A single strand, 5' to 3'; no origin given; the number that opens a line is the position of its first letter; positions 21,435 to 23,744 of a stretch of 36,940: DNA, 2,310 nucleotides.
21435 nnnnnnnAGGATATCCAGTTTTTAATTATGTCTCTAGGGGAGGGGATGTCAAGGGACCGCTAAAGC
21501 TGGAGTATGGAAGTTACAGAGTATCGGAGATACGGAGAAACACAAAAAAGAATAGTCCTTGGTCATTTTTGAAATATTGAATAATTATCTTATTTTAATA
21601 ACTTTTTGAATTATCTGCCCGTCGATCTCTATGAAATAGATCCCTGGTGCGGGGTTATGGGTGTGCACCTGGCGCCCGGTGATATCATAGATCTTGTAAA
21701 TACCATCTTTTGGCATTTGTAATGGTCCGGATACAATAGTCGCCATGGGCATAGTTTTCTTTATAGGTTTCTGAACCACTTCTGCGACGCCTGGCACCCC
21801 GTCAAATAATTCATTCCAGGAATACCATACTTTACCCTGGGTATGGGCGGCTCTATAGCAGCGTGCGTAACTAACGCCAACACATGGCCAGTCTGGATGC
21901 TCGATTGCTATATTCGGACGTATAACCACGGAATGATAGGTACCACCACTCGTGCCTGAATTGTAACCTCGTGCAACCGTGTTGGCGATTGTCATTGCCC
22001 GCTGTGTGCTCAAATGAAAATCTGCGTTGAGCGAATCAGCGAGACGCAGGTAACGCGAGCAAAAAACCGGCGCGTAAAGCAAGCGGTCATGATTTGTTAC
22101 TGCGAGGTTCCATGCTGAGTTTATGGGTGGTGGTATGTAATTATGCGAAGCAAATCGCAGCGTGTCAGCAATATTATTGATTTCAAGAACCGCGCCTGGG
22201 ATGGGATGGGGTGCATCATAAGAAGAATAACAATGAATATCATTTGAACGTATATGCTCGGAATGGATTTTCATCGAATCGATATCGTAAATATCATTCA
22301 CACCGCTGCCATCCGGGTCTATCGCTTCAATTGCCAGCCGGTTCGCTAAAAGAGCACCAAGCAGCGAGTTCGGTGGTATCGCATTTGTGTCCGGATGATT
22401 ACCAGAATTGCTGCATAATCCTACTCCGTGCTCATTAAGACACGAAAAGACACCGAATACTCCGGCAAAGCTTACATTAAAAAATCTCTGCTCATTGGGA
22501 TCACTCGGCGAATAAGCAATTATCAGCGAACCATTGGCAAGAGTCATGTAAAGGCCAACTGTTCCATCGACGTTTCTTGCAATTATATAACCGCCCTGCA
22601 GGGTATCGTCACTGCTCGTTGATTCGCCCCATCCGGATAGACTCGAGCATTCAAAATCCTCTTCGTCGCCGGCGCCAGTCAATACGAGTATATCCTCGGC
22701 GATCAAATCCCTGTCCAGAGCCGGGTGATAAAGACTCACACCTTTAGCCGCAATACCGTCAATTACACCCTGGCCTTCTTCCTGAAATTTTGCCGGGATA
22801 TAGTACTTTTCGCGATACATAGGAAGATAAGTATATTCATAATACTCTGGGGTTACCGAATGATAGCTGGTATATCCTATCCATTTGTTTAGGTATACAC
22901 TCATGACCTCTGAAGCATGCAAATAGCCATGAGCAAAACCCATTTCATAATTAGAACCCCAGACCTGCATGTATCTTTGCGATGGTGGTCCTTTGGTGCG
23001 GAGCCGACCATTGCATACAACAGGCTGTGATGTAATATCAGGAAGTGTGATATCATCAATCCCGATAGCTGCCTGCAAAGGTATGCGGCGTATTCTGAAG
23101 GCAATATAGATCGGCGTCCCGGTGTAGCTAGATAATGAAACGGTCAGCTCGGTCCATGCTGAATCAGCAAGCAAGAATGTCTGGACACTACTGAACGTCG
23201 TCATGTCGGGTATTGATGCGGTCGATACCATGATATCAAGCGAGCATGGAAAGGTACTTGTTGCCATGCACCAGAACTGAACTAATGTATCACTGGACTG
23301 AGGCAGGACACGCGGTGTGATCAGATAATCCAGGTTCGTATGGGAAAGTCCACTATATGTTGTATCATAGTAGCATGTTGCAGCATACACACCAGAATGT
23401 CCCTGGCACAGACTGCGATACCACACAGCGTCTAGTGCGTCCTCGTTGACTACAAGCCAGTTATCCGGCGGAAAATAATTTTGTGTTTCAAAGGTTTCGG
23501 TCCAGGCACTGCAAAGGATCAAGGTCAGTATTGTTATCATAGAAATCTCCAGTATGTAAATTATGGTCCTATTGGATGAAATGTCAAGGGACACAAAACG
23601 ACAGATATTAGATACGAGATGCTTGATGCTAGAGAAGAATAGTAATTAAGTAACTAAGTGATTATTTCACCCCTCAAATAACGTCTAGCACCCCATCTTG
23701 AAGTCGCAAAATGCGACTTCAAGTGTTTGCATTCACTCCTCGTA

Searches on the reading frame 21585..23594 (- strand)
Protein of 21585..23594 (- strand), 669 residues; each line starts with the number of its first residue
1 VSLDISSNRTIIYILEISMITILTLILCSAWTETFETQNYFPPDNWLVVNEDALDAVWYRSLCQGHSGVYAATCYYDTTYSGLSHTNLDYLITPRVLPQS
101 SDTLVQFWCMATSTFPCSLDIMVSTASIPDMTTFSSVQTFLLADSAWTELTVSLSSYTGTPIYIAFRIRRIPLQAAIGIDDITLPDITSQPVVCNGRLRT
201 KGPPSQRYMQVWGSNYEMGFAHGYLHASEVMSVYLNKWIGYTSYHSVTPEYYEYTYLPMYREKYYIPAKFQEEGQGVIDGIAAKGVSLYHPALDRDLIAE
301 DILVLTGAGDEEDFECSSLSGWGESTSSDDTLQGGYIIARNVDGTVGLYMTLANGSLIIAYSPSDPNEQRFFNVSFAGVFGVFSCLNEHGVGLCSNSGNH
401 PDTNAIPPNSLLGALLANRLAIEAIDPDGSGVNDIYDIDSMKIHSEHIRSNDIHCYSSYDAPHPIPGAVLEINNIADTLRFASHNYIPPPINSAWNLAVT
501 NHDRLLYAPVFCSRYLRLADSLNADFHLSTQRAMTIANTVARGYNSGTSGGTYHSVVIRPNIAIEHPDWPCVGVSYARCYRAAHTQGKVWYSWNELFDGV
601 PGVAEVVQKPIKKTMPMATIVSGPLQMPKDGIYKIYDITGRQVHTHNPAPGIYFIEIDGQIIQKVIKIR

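Call 12: search_protein_families(library=pfam, proteins=[window:21585-23594:-])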
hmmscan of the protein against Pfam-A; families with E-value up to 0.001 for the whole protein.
window:21585-23594:- (669 aa): 0 families

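Call 51: find_homologous_proteins(query=window:21585-23594:-, max_evalue=1e-30)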
Query window:21585-23594:- (669 aa): 82 proteins with E <= 1e-30 among 8000 candidates.
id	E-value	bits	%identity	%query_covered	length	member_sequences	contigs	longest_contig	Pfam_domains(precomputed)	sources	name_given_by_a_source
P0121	0.0e+0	1400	91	97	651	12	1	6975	-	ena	-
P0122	0.0e+0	1320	84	97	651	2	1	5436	-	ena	-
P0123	0.0e+0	1314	84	97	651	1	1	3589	-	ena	-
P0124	0.0e+0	1311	84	97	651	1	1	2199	-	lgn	-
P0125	0.0e+0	1294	83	97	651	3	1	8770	-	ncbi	-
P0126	0.0e+0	1281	83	97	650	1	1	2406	-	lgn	-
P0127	0.0e+0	1273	81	96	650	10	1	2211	PF07675.19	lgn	-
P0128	0.0e+0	1253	80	96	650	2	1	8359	PF00629.31,PF07675.19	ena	-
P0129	0.0e+0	1238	80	97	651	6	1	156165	-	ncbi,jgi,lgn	-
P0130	0.0e+0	1192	76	97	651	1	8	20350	PF07675.19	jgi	jgi:hypothetical protein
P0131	0.0e+0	1169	74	97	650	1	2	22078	-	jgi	jgi:hypothetical protein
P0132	0.0e+0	1162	74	97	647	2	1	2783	-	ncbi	-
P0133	0.0e+0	1161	73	97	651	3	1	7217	PF07675.19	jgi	-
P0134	0.0e+0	1158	73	97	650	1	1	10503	PF07675.19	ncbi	-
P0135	0.0e+0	1151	74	97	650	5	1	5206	PF07675.19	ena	-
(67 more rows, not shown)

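Call 52: find_encoding_contigs(protein=P0129, flank=10000, max_places=2)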
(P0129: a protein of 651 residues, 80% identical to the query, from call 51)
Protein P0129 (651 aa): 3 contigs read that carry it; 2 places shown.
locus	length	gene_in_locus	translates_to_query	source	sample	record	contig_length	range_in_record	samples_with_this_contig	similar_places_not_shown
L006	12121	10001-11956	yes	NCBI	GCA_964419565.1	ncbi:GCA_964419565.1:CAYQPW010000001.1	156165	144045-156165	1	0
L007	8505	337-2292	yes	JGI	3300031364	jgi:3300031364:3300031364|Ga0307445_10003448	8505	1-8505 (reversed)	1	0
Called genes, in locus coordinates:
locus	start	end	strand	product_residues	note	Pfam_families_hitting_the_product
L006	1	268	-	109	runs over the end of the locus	PF03334:PhaG_MnhG_YufB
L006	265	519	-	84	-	PF04066:MrpF_PhaF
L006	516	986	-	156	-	PF01899:MNHE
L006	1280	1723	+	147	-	PF08821:CGGC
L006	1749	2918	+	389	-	PF00155:Aminotran_1_2, PF00266:Aminotran_5, PF01041:DegT_DnrJ_EryC1, PF01053:Cys_Met_Meta_PP (weak)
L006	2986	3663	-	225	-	PF13489:Methyltransf_23, PF05175:MTS (weak), PF07021:MetW (weak), PF13847:Methyltransf_31, PF08241:Methyltransf_11, PF08242:Methyltransf_12, PF13649:Methyltransf_25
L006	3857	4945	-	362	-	PF02517:Rce1-like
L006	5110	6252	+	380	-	-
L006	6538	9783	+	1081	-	PF21300:LbR_Ice_bind (faint)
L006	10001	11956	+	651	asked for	-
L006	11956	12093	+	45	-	-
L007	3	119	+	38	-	?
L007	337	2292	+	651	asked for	-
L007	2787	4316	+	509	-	-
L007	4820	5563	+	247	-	-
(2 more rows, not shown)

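Call 53: find_encoding_contigs(protein=P0121, flank=10000, max_places=2)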
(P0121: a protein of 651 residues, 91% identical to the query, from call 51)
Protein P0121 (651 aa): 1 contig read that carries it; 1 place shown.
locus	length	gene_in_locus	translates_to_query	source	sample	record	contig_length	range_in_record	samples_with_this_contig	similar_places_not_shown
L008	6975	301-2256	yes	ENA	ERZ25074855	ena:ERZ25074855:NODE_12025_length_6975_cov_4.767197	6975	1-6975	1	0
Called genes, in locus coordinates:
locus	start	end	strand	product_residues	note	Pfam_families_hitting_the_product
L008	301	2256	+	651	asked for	-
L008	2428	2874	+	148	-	PF10543:ORF6N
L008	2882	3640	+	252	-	-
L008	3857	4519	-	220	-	-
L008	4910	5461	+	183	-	-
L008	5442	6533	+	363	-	-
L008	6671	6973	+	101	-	?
